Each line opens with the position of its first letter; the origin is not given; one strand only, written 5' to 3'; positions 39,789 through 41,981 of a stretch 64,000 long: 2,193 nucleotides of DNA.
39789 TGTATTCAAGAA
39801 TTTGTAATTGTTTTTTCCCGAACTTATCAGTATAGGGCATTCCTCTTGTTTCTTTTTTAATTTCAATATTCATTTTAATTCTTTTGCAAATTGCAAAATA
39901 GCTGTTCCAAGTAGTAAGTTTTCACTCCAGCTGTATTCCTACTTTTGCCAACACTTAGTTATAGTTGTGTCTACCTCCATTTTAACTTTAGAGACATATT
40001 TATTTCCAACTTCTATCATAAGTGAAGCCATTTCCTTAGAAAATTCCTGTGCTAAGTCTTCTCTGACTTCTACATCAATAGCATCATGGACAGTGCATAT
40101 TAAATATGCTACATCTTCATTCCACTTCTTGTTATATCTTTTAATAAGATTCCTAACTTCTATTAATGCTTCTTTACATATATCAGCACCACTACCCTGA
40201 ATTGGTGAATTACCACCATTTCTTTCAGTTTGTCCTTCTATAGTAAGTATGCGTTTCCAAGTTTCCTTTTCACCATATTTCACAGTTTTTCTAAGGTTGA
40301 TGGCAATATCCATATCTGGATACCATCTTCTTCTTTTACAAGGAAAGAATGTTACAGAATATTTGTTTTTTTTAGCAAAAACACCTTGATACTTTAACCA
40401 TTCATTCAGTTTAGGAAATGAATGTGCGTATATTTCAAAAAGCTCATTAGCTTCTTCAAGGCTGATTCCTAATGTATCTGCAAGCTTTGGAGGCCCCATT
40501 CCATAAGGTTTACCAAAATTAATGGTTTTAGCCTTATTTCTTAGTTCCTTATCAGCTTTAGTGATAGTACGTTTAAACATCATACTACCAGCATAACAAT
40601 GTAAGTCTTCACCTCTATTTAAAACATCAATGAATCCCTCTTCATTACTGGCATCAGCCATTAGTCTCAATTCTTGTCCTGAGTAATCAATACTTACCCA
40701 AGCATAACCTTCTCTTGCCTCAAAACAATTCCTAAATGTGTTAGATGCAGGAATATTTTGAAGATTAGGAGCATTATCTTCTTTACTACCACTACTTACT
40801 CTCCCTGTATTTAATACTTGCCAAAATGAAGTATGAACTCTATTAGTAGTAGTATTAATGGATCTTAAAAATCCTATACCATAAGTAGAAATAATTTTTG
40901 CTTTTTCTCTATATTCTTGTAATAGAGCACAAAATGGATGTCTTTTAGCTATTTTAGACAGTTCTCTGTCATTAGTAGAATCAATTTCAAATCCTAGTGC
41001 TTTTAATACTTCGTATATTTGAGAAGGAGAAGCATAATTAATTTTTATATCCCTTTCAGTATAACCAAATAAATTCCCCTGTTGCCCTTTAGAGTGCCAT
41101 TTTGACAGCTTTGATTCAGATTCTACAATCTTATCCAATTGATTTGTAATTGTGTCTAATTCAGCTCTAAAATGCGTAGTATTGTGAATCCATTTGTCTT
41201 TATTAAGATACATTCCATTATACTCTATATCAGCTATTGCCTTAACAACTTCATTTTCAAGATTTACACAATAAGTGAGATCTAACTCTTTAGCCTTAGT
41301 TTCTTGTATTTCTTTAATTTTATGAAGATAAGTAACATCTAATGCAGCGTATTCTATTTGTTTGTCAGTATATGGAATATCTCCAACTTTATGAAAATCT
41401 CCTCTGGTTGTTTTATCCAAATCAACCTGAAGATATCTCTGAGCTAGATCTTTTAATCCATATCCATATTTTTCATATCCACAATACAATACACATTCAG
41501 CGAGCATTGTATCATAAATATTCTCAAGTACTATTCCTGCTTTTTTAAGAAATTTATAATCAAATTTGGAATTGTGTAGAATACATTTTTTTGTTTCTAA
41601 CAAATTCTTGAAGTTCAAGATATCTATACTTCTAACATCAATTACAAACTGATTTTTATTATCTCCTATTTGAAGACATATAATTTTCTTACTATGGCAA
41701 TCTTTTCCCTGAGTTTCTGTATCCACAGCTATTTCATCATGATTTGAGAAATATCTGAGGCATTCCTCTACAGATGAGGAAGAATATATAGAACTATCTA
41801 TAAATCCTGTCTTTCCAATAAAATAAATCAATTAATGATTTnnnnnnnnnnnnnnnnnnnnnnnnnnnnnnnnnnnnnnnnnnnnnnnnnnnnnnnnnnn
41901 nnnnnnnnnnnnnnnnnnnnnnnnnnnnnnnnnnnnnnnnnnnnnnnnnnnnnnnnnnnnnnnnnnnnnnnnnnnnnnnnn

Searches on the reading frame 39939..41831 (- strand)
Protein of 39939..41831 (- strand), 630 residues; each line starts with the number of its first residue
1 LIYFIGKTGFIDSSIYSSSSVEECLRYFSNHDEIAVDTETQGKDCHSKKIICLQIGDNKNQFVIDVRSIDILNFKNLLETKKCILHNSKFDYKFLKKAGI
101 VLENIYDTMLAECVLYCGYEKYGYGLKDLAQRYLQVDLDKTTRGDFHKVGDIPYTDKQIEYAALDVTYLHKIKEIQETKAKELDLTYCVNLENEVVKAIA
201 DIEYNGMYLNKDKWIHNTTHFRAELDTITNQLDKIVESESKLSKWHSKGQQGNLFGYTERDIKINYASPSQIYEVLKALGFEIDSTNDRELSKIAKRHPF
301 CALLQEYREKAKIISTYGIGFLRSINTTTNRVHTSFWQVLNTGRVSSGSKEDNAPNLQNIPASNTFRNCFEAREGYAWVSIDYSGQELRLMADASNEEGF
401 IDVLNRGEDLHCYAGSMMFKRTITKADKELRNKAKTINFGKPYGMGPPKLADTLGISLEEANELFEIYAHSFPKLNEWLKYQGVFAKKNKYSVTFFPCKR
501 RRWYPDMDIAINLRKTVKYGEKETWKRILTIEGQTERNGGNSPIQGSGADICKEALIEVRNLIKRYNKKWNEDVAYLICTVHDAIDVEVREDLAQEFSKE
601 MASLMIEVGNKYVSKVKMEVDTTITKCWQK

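Call 9: search_protein_families(library=phrogs, proteins=[window:39939-41831:-], max_evalue=0.001)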
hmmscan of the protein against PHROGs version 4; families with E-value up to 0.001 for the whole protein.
window:39939-41831:- (630 aa): 9 families
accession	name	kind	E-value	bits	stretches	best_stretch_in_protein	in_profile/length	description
phrog_17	-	DNA, RNA and nucleotide metabolism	5e-116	390.2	1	25-629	664-1231/1445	DNA polymerase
phrog_2573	-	DNA, RNA and nucleotide metabolism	4.9e-35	122.3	1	367-609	6-249/336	DNA polymerase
phrog_10285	-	DNA, RNA and nucleotide metabolism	2.3e-25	90.3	1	349-630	24-320/321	DNA polymerase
phrog_5995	-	DNA, RNA and nucleotide metabolism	1.6e-20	74.7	1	443-608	6-147/236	DNA polymerase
phrog_15971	-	DNA, RNA and nucleotide metabolism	2.7e-19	70.6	1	189-629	4-373/376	DNA polymerase I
phrog_35406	-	DNA, RNA and nucleotide metabolism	9.3e-11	42.4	1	430-591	108-248/320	DNA polymerase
phrog_23226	-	DNA, RNA and nucleotide metabolism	3.5e-09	36.7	1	418-475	402-463/611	DNA polymerase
phrog_6375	-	DNA, RNA and nucleotide metabolism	3.5e-05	24.8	1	443-623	2-167/204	DNA polymerase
phrog_9556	-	DNA, RNA and nucleotide metabolism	8.3e-05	22.7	1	75-240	67-248/441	DNA polymerase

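Call 10: search_protein_families(library=pfam, proteins=[window:39939-41831:-], max_evalue=0.001)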
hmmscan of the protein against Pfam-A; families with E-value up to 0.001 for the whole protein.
window:39939-41831:- (630 aa): 2 families
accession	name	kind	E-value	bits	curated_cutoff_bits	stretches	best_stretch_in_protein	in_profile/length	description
PF00476.26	DNA_pol_A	-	1.4e-74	251.8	34.3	1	262-629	28-380/381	DNA polymerase family A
PF01612.26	DNA_pol_A_exo1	-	2.6e-30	105.9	23.6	1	15-174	4-166/173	3'-5' exonuclease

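Call 14: search_dna_similar(query=window:39939-41831:-, collection=phages, mode=protein, max_rows=15)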
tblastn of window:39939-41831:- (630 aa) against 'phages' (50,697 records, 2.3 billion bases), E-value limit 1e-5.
Records with a match: 4631; places in all: 4635; records where one place covers at least 80% of the query: 1701.
Best place of each record, by identity: <60% 4631.
By first word of the organism name: Mycobacterium 983; Vibrio 472; Salmonella 374; Microbacterium 314; Staphylococcus 305; Bacillus 245; Escherichia 236; Pseudomonas 165; Acinetobacter 160; Enterococcus 144; and 105 more.
By host as written in the record: Mycobacterium smegmatis mc2 155 708; - 630; Microbacterium foliorum NRRL B-24224 138; Microbacterium foliorum NRRL B-24224 SEA 133; Mycobacterium smegmatis mc#155 130; Staphylococcus aureus 99; Escherichia coli 96; Listeria monocytogenes 58; and 810 more.
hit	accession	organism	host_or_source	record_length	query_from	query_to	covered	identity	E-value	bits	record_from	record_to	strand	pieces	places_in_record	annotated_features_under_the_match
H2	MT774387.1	uncultured phage cr111_1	human feces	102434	21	628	97%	32.0%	2e-81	286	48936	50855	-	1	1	DNA polymerase I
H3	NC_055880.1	uncultured phage cr111_1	human feces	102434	21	628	97%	32.0%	2e-81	286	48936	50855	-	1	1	DNA polymerase I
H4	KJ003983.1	IAS virus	Homo sapiens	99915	1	623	99%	29.6%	2e-70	254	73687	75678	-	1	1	record has no annotation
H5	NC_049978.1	IAS virus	Homo sapiens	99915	1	623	99%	29.6%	2e-70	254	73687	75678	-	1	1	DNA polymerase I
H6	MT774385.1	uncultured phage cr108_1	human feces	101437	21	628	97%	30.3%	2e-67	245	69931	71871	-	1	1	DNA polymerase I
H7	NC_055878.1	uncultured phage cr108_1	human feces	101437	21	628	97%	30.3%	2e-67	245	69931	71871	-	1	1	DNA polymerase I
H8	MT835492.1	Bacteriophage sp.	human fecal samples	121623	35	557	83%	33.9%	2e-69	251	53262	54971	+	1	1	record has no annotation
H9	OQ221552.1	Bacteroides phage PhiCrAssBcn17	Bacteroides intestinalis DSM 108646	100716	1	626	99%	28.2%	2e-69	251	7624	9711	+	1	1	DNA polymerase I | muconolactone isomerase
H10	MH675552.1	Bacteroides phage crAss001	Bacteroides intestinalis APC919/174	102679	1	626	99%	28.1%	1e-68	248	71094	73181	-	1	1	DNA polymerase I | muconolactone isomerase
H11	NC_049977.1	Bacteroides phage crAss001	Bacteroides intestinalis APC919/174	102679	1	626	99%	28.1%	1e-68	248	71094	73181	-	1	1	DNA polymerase I | muconolactone isomerase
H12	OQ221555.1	Bacteroides phage PhiCrAssBcn20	Bacteroides intestinalis DSM 108646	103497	1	626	99%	28.1%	1e-68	248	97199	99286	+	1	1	DNA polymerase I | muconolactone isomerase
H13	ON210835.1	Bacillus phage 268TH002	Bacillus subtilis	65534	21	628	97%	28.7%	4e-40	164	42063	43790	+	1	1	61: DNA polymerase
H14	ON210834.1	Bacillus phage 268TH007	Bacillus subtilis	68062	21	628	97%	28.7%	4e-40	164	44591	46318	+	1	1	65: DNA polymerase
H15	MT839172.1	Bacteriophage sp.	human fecal samples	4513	21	628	97%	28.4%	1e-49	192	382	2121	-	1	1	record has no annotation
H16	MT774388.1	uncultured phage cr112_1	human feces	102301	1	626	99%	27.5%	2e-67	245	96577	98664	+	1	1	DNA polymerase I | muconolactone isomerase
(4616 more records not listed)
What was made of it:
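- The Bacteroidota host is inferred only from about 30% PolA identity to crAss-like phages (call 14) and from the best SET hit.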
